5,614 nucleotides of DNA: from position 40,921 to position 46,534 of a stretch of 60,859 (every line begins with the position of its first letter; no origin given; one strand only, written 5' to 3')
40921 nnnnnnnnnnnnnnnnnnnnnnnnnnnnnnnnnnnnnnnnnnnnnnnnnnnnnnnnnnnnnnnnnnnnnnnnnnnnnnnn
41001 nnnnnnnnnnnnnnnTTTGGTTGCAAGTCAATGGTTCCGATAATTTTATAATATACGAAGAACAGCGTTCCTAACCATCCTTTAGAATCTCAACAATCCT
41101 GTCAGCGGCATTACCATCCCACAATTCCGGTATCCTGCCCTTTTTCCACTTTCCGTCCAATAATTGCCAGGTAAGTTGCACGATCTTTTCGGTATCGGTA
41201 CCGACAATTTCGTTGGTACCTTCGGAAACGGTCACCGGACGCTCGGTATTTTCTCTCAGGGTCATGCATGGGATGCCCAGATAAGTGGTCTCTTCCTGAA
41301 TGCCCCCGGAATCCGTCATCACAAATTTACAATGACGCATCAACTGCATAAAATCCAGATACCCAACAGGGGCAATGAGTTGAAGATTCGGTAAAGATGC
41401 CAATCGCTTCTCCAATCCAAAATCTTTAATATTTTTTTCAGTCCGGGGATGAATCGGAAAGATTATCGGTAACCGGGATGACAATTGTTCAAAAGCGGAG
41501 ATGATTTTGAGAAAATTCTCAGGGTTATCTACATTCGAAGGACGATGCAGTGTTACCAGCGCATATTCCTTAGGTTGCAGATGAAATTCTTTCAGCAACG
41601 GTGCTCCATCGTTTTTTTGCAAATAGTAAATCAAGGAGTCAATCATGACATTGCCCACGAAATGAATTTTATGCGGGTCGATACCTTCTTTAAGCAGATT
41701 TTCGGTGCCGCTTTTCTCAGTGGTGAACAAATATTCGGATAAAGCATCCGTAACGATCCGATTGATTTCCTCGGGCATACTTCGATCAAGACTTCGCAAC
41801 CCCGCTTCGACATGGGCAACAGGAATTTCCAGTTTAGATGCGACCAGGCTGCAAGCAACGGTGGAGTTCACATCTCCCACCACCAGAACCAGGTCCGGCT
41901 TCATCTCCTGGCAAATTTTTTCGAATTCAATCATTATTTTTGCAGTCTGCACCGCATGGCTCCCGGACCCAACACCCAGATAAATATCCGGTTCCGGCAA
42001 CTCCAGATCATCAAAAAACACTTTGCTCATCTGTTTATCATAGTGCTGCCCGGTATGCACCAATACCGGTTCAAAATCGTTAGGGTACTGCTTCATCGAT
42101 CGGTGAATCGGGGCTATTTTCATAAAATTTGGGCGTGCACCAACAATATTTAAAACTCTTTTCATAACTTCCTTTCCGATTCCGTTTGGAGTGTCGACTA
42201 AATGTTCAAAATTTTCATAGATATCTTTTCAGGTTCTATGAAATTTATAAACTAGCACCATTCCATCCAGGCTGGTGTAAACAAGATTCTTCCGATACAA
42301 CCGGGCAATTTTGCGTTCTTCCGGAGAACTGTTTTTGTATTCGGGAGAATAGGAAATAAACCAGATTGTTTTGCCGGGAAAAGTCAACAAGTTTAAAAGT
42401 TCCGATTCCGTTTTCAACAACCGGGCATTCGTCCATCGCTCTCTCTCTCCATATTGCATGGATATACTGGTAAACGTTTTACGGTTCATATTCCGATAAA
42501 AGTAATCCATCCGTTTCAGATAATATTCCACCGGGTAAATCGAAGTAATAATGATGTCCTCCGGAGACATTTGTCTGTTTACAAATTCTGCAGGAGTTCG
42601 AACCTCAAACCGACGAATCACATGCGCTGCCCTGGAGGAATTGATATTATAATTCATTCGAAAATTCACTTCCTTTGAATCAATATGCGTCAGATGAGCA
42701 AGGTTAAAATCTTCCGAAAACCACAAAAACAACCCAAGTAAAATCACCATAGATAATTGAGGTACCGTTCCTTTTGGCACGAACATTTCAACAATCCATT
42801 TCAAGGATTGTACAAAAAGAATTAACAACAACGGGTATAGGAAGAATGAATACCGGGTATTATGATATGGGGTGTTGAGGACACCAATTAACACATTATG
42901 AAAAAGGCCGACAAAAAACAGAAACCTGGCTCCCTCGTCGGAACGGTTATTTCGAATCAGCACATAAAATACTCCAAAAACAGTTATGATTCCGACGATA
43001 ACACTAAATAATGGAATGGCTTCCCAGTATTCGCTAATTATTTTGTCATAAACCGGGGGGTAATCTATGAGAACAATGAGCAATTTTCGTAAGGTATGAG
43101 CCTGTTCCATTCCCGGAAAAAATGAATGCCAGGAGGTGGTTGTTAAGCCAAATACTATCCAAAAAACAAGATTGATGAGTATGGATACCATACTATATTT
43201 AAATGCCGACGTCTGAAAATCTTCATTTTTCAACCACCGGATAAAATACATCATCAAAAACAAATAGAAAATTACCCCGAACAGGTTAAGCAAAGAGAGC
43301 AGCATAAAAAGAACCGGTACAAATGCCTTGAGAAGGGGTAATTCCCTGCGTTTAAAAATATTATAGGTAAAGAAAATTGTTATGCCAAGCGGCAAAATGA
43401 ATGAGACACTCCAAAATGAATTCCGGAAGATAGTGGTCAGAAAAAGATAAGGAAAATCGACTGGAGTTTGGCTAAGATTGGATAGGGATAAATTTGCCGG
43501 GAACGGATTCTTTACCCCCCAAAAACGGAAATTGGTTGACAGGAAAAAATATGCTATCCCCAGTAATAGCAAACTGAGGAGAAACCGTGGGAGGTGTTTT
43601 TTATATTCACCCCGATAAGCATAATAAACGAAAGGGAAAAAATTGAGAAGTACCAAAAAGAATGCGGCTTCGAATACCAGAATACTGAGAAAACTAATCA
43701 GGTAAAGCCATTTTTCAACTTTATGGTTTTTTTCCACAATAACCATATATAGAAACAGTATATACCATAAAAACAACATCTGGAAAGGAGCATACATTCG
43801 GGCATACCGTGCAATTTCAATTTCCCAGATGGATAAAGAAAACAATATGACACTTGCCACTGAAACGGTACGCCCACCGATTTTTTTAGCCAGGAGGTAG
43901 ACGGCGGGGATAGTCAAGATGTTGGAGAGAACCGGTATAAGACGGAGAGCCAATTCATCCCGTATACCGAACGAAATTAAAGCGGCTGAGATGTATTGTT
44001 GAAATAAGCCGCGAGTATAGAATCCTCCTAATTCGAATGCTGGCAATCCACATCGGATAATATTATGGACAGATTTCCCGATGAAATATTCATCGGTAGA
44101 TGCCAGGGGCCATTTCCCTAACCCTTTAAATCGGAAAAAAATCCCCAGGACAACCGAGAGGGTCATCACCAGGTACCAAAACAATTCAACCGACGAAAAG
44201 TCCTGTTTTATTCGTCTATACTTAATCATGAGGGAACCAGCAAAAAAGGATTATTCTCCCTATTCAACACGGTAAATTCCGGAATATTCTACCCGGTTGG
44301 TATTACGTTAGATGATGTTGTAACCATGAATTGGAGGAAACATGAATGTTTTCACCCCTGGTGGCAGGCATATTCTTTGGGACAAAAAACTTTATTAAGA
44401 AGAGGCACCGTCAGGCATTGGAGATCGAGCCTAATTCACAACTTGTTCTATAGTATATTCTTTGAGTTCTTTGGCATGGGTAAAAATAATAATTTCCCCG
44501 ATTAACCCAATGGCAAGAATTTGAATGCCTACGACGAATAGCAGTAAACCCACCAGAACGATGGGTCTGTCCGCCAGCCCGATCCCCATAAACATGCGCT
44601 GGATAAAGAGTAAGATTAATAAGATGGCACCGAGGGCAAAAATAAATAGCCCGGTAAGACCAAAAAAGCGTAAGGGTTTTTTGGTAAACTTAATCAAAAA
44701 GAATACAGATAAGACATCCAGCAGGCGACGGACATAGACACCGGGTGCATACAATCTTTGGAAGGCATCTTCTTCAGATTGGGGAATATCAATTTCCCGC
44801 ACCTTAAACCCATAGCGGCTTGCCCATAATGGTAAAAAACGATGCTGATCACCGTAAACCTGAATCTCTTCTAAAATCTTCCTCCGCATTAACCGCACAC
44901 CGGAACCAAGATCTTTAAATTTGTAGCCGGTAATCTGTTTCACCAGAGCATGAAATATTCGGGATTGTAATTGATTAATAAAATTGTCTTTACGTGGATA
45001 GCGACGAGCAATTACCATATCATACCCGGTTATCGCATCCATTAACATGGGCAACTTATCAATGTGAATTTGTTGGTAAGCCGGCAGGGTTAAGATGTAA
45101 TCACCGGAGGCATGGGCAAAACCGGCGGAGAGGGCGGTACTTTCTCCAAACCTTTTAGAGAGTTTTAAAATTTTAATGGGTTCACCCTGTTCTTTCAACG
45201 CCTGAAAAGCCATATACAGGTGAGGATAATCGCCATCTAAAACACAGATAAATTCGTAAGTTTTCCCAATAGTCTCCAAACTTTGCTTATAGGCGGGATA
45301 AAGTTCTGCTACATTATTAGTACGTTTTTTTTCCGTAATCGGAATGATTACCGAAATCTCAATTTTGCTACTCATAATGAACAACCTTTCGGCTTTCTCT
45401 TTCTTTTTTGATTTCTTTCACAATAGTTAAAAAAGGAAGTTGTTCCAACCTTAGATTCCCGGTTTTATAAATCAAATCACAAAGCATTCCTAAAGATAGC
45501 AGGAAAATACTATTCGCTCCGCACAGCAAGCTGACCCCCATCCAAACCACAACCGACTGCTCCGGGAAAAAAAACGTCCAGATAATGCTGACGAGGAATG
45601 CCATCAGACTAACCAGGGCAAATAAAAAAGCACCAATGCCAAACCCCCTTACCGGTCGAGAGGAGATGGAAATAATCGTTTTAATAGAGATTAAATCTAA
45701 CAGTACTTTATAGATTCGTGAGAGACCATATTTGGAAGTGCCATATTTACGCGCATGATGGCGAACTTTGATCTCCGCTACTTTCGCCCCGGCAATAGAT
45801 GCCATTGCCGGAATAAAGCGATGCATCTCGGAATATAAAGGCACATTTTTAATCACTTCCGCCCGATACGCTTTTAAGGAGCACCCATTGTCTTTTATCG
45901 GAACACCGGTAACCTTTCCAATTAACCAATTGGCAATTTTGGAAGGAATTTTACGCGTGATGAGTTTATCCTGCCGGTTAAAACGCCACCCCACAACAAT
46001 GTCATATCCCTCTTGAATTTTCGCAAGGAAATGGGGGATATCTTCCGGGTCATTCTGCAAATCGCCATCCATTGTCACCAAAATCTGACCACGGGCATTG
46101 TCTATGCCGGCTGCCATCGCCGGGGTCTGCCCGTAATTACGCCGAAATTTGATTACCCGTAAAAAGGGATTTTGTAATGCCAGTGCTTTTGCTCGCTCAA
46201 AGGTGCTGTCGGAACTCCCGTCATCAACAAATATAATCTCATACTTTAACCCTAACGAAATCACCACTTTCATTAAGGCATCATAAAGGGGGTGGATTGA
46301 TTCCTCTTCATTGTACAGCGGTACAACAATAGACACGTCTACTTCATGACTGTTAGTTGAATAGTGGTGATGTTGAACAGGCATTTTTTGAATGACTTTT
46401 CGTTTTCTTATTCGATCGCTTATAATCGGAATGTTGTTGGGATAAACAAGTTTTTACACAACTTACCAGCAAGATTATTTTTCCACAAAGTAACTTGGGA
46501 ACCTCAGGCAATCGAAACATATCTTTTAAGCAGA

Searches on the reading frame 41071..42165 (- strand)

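Call 14: search_protein_families(library=pfam, proteins=[window:41071-42165:-], max_evalue=0.001)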
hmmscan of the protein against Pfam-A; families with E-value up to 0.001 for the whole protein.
window:41071-42165:- (364 aa): 1 family
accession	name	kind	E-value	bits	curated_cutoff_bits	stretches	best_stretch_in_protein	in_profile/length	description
PF02350.25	Epimerase_2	-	5.6e-114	381.1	30.6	1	29-362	7-347/347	UDP-N-acetylglucosamine 2-epimerase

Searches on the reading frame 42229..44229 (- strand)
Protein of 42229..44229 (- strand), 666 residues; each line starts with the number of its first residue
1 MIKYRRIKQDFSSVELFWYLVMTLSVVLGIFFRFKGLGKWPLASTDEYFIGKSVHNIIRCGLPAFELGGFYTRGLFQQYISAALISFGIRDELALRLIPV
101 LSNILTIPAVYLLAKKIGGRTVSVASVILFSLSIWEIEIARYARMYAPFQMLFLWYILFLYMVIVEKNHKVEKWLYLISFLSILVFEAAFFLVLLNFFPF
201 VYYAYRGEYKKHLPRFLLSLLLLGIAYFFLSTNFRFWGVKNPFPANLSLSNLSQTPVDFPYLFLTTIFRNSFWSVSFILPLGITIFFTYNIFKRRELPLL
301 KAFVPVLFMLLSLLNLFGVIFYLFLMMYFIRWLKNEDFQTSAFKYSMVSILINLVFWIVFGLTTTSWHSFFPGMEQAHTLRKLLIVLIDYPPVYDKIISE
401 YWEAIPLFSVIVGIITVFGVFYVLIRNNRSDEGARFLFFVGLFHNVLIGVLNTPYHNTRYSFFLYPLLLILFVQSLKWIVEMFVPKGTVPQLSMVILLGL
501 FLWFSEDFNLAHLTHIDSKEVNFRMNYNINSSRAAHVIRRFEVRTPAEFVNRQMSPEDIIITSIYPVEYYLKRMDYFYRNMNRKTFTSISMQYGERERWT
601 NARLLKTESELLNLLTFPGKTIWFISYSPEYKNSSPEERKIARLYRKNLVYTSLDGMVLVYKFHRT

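Call 14: search_protein_families(library=pfam, proteins=[window:42229-44229:-], max_evalue=0.001)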
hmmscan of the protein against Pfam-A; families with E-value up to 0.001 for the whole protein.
window:42229-44229:- (666 aa): 1 family
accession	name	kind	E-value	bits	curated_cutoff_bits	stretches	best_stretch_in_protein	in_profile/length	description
PF13231.12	PMT_2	-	0.00062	20.5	26.1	1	80-226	9-150/160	Dolichyl-phosphate-mannose-protein mannosyltransferase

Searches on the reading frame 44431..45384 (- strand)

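Call 14: search_protein_families(library=pfam, proteins=[window:44431-45384:-], max_evalue=0.001)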
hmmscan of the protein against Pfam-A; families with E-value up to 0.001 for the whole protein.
window:44431-45384:- (317 aa): 1 family
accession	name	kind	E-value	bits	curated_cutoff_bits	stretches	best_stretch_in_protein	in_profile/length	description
PF00535.33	Glycos_transf_2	-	6.6e-16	59.1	23.3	1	11-174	1-167/168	Glycosyl transferase family 2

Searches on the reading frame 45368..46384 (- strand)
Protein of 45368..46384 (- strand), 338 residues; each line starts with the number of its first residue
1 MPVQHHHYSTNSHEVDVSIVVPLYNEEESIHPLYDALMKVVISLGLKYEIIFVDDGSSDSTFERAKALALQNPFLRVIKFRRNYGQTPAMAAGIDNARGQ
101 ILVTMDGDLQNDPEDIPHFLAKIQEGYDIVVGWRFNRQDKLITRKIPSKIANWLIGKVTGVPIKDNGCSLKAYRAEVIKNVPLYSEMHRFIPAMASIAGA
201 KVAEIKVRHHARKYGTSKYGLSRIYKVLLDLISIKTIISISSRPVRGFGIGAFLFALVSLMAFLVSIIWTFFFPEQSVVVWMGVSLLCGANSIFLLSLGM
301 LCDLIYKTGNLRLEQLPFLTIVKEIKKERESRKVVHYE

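Call 14: search_protein_families(library=pfam, proteins=[window:45368-46384:-], max_evalue=0.001)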
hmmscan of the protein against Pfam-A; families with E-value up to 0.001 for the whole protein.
window:45368-46384:- (338 aa): 2 families
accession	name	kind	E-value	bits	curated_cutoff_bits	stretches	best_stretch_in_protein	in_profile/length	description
PF00535.33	Glycos_transf_2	-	1.7e-31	109.9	23.3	1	18-179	1-165/168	Glycosyl transferase family 2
PF10111.15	Glyco_tranf_2_2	-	0.0001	22.3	27.3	1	18-114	1-97/276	Glycosyltransferase like family 2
